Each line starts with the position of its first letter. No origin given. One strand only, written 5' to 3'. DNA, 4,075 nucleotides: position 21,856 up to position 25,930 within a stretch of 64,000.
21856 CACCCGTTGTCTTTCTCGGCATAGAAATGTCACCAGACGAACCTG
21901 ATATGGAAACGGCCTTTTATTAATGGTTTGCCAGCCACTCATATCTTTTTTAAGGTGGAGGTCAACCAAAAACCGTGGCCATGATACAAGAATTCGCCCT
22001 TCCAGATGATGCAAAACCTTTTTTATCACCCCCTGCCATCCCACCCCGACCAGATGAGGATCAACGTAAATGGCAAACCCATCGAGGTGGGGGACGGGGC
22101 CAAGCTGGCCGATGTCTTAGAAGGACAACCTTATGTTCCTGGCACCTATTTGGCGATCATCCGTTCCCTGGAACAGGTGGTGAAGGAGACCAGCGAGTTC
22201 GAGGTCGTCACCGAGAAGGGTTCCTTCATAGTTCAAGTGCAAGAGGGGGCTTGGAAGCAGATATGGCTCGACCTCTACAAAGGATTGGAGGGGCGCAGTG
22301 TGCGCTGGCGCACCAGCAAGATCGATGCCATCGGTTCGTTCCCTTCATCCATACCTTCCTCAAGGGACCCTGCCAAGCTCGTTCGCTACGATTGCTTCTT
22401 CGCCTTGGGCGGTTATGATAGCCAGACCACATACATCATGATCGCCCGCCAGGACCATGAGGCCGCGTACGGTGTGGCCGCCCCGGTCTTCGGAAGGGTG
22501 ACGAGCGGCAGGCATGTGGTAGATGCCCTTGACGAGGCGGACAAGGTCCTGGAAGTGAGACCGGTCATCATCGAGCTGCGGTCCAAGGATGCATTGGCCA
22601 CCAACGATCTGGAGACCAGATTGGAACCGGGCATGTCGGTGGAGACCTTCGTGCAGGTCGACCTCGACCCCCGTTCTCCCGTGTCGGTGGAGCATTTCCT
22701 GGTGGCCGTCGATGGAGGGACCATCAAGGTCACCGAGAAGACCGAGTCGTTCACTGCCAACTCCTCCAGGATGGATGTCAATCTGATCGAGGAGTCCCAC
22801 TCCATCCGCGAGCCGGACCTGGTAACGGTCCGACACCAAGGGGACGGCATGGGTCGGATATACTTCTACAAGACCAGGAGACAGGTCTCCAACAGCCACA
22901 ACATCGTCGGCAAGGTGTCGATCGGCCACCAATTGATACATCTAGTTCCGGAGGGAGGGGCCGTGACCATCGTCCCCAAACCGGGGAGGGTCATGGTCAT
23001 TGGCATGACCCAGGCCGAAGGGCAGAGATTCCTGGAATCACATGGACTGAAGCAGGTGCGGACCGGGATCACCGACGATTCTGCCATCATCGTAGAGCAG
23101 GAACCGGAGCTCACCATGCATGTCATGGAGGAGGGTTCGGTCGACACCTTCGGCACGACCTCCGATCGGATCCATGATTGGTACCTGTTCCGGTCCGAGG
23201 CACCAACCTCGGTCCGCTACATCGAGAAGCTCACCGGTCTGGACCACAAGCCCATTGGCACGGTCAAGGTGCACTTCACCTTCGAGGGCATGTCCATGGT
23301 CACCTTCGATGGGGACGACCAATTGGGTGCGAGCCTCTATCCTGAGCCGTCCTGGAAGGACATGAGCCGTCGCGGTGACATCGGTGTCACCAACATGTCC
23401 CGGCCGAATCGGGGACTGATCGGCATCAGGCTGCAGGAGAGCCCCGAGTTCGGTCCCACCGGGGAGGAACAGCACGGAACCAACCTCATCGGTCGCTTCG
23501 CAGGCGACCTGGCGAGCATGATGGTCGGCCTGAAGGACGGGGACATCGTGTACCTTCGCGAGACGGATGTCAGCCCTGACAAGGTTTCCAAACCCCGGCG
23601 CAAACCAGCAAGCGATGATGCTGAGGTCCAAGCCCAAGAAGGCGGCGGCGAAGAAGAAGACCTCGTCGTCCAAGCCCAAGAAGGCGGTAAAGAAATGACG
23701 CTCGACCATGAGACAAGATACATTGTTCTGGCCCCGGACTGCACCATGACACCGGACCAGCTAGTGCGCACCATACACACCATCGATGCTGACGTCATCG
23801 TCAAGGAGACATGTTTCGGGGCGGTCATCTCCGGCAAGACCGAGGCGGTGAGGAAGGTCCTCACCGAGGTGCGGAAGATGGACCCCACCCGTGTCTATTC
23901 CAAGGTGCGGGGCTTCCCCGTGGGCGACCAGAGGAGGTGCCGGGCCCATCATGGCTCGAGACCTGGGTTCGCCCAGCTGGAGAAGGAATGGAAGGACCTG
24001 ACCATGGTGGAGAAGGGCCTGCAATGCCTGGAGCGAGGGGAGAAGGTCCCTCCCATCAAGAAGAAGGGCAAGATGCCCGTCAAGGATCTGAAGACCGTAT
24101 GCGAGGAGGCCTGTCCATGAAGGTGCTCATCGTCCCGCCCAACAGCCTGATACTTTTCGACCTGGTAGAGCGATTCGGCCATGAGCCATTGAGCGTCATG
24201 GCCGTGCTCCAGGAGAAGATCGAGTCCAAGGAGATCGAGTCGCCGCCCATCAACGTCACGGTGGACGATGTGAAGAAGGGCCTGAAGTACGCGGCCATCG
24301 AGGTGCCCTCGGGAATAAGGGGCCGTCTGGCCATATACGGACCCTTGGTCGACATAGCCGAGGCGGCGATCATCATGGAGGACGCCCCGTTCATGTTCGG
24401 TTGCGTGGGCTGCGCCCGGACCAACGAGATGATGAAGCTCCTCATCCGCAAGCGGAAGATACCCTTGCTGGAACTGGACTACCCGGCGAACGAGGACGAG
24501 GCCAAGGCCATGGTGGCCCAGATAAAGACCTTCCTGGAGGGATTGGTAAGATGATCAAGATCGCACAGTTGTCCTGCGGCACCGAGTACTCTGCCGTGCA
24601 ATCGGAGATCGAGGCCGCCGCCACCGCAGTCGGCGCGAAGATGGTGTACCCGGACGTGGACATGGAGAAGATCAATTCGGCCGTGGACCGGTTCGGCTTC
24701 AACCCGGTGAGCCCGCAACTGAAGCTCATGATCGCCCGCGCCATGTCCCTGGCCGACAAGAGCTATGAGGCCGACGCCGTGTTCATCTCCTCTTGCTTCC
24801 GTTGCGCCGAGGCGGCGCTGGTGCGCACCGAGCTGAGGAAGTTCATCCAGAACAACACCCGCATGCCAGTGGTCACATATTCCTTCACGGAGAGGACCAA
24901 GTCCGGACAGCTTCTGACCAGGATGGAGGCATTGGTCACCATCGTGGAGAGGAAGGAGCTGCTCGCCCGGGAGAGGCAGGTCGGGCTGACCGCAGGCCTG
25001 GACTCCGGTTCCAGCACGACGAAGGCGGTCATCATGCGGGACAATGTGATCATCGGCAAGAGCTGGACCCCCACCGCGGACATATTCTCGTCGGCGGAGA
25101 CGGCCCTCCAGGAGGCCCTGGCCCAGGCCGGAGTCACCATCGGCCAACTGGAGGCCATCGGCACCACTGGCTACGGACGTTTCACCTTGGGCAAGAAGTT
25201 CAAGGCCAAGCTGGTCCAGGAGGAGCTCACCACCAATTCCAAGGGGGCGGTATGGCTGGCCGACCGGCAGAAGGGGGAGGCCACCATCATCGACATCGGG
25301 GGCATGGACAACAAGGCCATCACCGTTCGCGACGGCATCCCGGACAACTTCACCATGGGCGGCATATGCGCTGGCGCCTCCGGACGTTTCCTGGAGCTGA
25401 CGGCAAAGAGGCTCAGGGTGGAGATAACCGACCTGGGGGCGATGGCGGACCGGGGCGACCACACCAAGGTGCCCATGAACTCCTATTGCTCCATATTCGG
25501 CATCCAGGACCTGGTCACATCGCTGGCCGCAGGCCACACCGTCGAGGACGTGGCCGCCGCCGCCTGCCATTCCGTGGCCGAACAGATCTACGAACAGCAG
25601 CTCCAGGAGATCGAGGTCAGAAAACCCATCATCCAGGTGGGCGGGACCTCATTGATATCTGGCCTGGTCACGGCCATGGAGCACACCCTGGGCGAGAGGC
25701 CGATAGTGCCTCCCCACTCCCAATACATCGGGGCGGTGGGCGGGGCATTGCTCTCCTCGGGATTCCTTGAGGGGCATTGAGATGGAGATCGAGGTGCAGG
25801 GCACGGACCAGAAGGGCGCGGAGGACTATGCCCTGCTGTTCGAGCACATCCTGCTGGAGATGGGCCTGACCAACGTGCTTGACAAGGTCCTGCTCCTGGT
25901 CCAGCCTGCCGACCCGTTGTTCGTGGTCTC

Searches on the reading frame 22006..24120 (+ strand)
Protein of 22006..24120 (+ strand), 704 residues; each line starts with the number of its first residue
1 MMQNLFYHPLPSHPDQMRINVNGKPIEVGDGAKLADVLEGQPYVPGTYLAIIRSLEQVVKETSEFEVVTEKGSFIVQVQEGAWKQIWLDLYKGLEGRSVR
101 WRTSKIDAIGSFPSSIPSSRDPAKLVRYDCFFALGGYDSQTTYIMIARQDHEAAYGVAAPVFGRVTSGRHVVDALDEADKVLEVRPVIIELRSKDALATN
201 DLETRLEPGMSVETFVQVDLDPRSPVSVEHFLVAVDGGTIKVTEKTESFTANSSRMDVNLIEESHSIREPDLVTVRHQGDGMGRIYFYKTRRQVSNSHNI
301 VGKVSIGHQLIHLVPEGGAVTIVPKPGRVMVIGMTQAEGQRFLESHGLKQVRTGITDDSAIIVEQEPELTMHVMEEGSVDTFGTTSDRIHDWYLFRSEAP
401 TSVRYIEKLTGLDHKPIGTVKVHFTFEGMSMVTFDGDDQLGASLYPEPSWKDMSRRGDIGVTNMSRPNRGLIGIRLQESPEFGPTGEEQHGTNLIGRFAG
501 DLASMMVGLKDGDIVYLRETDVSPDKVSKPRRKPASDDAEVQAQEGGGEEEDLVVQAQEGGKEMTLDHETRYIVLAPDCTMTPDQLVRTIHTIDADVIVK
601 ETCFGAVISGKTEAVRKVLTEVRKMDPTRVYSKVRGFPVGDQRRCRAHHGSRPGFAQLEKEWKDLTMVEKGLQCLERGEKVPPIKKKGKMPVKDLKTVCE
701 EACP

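Call 87: search_protein_families(library=pfam, proteins=[window:22006-24120:+], max_evalue=0.000001)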
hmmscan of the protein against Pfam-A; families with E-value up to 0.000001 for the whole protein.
window:22006-24120:+ (704 aa): 1 family
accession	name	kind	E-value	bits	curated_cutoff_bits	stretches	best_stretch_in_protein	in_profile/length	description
PF09875.14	DUF2102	-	9.7e-38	128.5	25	1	572-672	1-102/103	Uncharacterized protein conserved in archaea (DUF2102)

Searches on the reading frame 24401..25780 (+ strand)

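Call 87: search_protein_families(library=pfam, proteins=[window:24401-25780:+], max_evalue=0.000001)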
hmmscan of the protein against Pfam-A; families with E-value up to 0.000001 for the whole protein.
window:24401-25780:+ (459 aa): 1 family
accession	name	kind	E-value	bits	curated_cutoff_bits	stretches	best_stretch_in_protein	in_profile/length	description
PF01869.26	BcrAD_BadFG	-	1.3e-64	218.8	31.5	1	199-451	2-270/271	BadF/BadG/BcrA/BcrD ATPase family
